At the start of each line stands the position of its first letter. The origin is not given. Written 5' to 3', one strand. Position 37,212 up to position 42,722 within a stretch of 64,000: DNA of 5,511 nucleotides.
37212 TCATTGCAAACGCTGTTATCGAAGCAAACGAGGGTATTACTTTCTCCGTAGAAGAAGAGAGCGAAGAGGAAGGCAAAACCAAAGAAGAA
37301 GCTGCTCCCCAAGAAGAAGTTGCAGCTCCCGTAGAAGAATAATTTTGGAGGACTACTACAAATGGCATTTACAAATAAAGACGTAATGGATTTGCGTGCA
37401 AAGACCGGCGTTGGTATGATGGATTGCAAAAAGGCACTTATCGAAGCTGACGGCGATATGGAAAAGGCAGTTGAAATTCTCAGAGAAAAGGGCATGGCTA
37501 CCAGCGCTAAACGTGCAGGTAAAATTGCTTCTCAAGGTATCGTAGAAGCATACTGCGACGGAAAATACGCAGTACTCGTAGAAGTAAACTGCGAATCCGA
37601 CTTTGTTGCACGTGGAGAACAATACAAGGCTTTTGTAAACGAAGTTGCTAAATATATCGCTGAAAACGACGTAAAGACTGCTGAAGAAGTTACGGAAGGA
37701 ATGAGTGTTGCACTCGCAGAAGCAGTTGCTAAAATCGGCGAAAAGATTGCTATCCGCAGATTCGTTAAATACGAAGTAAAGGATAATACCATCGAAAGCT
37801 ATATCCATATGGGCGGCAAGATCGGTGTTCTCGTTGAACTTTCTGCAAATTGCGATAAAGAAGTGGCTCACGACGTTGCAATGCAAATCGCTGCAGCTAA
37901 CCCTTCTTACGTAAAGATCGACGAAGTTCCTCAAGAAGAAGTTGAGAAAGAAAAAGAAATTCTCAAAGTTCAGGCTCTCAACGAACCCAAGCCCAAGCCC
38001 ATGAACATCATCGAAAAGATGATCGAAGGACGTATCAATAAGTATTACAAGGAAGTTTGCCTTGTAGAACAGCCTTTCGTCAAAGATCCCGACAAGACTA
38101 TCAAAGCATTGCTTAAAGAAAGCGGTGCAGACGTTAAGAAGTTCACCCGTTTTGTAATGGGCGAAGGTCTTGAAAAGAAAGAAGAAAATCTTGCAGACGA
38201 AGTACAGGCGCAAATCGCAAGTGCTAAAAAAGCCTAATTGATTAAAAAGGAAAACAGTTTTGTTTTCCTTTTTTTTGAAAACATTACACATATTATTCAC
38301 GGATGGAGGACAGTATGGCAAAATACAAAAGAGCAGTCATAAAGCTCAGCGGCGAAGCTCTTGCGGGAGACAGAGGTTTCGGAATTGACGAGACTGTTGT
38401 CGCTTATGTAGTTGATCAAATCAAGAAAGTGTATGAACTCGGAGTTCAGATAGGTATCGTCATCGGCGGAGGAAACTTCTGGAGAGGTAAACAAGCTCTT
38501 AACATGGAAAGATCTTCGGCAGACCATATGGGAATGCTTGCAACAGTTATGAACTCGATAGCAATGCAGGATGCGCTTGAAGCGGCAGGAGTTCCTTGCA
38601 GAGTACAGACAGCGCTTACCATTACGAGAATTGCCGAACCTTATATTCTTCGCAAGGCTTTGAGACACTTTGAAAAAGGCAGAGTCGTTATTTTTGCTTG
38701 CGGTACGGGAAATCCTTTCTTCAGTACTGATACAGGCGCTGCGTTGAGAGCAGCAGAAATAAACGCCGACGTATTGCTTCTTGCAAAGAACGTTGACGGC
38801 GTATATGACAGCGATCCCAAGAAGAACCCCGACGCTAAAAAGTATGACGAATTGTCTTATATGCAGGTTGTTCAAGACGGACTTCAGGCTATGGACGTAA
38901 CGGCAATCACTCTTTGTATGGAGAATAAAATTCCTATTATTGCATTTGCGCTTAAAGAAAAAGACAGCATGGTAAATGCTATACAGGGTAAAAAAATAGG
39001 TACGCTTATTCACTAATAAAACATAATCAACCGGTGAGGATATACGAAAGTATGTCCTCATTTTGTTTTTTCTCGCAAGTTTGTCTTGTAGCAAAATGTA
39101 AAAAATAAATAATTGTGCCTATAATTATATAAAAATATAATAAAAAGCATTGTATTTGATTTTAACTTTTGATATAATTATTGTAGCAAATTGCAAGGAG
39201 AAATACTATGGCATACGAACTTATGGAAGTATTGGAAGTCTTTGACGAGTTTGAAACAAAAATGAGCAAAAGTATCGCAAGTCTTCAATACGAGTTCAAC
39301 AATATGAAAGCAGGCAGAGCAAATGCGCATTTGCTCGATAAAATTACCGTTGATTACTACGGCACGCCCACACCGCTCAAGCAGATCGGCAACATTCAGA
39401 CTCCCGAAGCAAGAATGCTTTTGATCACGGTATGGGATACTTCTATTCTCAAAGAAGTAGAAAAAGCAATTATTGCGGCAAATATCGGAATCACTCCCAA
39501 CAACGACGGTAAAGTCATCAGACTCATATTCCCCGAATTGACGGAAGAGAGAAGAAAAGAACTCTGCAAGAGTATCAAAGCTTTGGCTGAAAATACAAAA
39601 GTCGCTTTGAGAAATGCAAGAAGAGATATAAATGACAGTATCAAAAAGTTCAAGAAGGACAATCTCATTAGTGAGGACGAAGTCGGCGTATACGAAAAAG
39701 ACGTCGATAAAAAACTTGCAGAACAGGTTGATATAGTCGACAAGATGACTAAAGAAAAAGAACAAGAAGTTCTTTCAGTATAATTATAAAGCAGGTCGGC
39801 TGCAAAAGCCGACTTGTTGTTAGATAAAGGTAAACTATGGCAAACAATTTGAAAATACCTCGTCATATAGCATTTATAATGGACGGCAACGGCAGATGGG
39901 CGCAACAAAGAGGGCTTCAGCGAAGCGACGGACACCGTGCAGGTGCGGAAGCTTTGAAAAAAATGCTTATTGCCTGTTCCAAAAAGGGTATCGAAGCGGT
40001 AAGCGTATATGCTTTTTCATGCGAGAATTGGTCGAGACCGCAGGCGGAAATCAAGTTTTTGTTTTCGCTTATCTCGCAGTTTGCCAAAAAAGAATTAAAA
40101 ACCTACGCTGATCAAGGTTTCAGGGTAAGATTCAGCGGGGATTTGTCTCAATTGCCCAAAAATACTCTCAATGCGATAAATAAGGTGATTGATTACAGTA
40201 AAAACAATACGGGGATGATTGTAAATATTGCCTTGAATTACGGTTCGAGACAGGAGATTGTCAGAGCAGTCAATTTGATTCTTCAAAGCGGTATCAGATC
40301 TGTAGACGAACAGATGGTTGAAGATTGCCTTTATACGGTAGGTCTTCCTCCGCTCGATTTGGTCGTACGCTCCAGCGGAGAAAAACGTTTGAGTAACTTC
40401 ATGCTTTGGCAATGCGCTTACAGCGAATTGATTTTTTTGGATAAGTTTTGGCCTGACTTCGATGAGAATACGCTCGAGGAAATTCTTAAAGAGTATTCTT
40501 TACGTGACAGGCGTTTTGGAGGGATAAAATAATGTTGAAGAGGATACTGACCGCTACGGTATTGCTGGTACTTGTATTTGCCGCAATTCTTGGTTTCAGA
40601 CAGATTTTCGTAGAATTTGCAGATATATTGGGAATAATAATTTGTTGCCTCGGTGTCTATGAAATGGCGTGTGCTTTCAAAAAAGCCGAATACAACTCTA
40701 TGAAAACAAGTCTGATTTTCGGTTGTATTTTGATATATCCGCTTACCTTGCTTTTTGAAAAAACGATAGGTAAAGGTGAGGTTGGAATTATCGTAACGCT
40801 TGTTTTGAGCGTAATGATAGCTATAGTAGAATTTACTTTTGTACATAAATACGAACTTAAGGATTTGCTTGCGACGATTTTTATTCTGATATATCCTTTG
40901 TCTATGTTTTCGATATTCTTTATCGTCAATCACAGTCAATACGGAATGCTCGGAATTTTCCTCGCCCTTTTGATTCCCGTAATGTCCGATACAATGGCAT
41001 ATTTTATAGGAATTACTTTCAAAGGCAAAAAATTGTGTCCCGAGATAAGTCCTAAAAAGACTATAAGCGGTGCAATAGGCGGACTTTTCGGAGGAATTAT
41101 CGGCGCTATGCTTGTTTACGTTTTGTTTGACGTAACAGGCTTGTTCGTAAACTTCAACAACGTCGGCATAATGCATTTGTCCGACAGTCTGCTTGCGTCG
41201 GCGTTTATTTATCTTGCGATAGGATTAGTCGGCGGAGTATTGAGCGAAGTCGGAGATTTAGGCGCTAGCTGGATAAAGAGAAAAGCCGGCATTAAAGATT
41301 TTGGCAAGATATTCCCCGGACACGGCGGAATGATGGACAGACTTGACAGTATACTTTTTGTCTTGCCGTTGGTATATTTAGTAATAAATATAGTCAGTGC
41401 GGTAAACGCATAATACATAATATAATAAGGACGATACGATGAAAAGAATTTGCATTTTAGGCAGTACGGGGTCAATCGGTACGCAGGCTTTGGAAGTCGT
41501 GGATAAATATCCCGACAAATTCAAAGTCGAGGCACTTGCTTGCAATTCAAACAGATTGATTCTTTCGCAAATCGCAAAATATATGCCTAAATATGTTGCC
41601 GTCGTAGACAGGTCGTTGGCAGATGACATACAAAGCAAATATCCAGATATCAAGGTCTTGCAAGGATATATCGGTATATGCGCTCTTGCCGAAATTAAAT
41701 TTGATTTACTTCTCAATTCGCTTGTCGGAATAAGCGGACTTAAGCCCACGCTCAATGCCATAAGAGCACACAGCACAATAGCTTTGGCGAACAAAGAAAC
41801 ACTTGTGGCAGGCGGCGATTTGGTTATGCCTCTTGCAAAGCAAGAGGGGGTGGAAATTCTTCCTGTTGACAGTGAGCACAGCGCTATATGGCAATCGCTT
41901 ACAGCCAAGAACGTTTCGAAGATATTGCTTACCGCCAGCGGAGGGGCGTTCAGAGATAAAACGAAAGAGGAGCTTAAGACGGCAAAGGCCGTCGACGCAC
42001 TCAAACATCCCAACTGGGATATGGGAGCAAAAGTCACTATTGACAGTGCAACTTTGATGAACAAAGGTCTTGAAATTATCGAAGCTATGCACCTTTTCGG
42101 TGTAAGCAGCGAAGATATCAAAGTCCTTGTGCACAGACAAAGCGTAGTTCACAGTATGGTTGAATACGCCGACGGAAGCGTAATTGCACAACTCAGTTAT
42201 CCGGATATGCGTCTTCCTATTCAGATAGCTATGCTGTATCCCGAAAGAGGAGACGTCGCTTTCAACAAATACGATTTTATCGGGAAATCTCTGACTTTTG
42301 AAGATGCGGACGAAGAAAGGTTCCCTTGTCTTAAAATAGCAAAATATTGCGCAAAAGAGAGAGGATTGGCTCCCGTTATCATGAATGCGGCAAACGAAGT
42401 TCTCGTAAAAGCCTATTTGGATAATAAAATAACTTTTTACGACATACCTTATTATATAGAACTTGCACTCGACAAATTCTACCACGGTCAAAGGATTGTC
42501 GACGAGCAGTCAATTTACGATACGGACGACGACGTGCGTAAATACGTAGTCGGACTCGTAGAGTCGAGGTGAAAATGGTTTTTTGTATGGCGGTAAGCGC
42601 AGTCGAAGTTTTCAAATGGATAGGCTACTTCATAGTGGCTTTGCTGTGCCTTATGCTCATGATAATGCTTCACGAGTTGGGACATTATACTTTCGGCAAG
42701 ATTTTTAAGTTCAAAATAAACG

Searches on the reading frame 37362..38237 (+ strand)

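Call 62: search_protein_families(library=pfam, proteins=[window:37362-38237:+], max_evalue=0.00001)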
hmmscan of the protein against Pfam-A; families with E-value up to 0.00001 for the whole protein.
window:37362-38237:+ (291 aa): 2 families
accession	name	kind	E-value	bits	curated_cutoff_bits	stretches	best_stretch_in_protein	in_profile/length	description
PF00889.24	EF_TS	-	1.4e-69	234.2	27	1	70-268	1-204/204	Elongation factor TS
PF25025.1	EF-Ts_N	-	1.6e-06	28.4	33.2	1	7-43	16-53/60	Elongation factor Ts, mitochondrial, N-terminal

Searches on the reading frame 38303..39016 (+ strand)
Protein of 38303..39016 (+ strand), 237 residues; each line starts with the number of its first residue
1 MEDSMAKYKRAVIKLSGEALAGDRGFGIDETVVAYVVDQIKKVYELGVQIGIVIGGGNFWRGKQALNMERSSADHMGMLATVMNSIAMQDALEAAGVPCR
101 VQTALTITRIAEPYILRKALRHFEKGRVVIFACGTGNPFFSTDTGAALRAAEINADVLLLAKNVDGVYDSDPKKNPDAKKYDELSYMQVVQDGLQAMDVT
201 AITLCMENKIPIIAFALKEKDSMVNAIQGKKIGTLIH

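Call 62: search_protein_families(library=pfam, proteins=[window:38303-39016:+], max_evalue=0.00001)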
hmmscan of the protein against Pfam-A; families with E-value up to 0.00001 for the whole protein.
window:38303-39016:+ (237 aa): 1 family
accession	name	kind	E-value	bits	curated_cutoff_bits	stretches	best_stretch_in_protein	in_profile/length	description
PF00696.33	AA_kinase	-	5.4e-38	131.5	24.9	1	9-213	1-231/234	Amino acid kinase family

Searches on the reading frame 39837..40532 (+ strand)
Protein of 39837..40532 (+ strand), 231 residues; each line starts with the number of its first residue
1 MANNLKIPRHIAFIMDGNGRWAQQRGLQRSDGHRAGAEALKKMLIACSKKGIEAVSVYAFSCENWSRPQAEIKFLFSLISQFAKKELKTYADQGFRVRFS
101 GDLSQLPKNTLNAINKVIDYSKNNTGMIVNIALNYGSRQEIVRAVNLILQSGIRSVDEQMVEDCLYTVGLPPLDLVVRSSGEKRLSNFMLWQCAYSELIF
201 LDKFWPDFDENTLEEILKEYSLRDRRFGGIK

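Call 62: search_protein_families(library=pfam, proteins=[window:39837-40532:+], max_evalue=0.00001)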
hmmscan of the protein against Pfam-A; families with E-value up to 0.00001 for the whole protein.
window:39837-40532:+ (231 aa): 1 family
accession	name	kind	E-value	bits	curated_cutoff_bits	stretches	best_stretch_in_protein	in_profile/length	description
PF01255.24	Prenyltransf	-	2.1e-82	276.4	27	1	14-228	1-219/219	Putative undecaprenyl diphosphate synthase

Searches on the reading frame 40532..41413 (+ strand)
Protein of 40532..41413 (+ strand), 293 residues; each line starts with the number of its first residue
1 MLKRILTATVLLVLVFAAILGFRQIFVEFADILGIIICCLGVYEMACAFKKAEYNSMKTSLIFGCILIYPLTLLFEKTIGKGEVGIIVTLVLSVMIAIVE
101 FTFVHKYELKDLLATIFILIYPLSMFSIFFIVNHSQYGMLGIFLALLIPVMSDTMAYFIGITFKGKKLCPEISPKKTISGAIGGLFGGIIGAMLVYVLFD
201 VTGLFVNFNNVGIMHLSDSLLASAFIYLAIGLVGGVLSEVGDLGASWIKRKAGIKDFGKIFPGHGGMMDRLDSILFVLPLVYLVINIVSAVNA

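Call 62: search_protein_families(library=pfam, proteins=[window:40532-41413:+], max_evalue=0.00001)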
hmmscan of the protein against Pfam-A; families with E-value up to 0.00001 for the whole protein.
window:40532-41413:+ (293 aa): 1 family
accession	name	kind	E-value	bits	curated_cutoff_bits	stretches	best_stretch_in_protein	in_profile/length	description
PF01148.25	CTP_transf_1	-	1.4e-51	176.3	24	1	3-287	2-263/264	Cytidylyltransferase family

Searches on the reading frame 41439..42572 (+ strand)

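Call 62: search_protein_families(library=pfam, proteins=[window:41439-42572:+], max_evalue=0.00001)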
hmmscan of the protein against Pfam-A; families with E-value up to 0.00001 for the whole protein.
window:41439-42572:+ (377 aa): 3 families
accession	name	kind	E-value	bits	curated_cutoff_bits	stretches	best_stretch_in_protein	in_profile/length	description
PF08436.17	DXP_redisom_C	-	1.1e-37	128.5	26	1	140-220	1-84/84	1-deoxy-D-xylulose 5-phosphate reductoisomerase C-terminal domain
PF02670.22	DXP_reductoisom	-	5.8e-37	127.7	21.7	1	4-126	1-129/129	1-deoxy-D-xylulose 5-phosphate reductoisomerase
PF13288.12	DXPR_C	-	6.5e-32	110.6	27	1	252-368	1-114/115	DXP reductoisomerase C-terminal domain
